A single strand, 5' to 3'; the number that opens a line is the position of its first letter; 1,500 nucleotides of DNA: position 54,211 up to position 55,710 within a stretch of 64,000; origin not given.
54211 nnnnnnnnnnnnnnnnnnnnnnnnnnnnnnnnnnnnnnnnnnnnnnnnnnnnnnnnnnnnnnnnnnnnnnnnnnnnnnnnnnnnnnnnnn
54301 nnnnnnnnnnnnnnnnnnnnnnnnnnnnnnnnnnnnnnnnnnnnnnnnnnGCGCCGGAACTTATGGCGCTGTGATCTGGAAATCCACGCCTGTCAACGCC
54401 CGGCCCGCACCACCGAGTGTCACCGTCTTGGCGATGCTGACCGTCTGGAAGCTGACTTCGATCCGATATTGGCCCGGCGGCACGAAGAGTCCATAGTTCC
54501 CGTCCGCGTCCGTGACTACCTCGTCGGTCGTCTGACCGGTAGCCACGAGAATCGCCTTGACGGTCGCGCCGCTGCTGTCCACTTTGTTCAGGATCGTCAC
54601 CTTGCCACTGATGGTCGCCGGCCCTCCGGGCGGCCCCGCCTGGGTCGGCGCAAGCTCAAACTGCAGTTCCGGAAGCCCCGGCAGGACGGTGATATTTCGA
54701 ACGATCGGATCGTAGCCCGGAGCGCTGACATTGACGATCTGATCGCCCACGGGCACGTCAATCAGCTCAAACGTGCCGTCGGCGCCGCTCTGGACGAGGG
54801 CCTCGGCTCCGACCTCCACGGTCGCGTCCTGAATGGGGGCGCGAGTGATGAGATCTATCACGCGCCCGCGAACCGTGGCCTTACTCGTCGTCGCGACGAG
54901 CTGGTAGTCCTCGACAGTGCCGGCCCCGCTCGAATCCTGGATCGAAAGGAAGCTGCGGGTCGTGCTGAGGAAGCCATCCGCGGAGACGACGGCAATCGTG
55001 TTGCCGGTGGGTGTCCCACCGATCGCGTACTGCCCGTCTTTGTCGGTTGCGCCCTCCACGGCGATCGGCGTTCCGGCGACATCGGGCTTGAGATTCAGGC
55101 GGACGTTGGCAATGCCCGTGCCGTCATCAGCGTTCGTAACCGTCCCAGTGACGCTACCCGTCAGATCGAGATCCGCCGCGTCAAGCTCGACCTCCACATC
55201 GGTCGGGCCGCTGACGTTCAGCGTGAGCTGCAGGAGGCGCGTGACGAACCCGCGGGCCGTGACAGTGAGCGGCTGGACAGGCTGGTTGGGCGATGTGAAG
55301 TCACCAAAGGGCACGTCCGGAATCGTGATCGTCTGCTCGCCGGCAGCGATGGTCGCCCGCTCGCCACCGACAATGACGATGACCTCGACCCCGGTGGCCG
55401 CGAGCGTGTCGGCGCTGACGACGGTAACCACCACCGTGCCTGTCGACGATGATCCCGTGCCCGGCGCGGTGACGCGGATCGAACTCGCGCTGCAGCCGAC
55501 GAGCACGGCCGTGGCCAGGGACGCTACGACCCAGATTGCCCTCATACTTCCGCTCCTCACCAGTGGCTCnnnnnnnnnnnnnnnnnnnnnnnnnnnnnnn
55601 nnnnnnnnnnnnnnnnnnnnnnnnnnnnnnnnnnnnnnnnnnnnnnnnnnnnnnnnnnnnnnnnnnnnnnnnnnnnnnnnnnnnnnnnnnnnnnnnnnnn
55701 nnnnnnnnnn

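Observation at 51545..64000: ~12-kb co-directional envelope cluster: candidate new surface-assembly or secretion module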

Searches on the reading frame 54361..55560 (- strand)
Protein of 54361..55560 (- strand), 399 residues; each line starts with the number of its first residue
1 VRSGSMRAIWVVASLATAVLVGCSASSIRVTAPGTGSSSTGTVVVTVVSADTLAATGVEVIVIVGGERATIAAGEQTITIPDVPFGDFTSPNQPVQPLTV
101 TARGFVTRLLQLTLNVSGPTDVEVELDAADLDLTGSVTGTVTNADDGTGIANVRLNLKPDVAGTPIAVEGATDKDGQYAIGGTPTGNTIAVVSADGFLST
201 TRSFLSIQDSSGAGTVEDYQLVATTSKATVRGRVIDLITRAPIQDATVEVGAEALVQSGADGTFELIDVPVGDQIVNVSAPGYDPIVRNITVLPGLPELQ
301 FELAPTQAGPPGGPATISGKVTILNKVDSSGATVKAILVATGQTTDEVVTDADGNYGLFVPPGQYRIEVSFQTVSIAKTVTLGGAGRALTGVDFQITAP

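Call 4: search_protein_families(library=pfam, proteins=[window:54361-55560:-], max_evalue=0.01)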
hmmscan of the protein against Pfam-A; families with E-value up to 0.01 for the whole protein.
window:54361-55560:- (399 aa): 5 families
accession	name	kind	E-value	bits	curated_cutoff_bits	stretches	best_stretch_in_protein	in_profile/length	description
PF13620.12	CarboxypepD_reg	-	3.5e-30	104.6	32.3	3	229-296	1-73/82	Carboxypeptidase regulatory-like domain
PF13715.12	CarbopepD_reg_2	-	9e-20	71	32.2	3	230-304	1-77/88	CarboxypepD_reg-like domain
PF07210.18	DUF1416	-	0.00015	22.1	23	1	315-373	20-76/97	Protein of unknown function (DUF1416)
PF23194.1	NOMO_5th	-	0.00016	22.4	27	1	317-374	2-61/89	NOMO fifth transthyretin-like domain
PF17210.9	SdrD_B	-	0.00016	22.3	29.7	0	331-373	26-68/112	SdrD B-like domain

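Call 5: search_protein_families(library=ncbifam, proteins=[window:54361-55560:-], max_evalue=0.01)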
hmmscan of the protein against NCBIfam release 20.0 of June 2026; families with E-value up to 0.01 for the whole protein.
window:54361-55560:- (399 aa): 1 family
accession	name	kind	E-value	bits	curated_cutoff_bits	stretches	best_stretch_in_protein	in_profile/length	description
TIGR04056.1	OMP_RagA_SusC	subfamily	0.0054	15.1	368.25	1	317-371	3-51/981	SusC/RagA family TonB-linked outer membrane protein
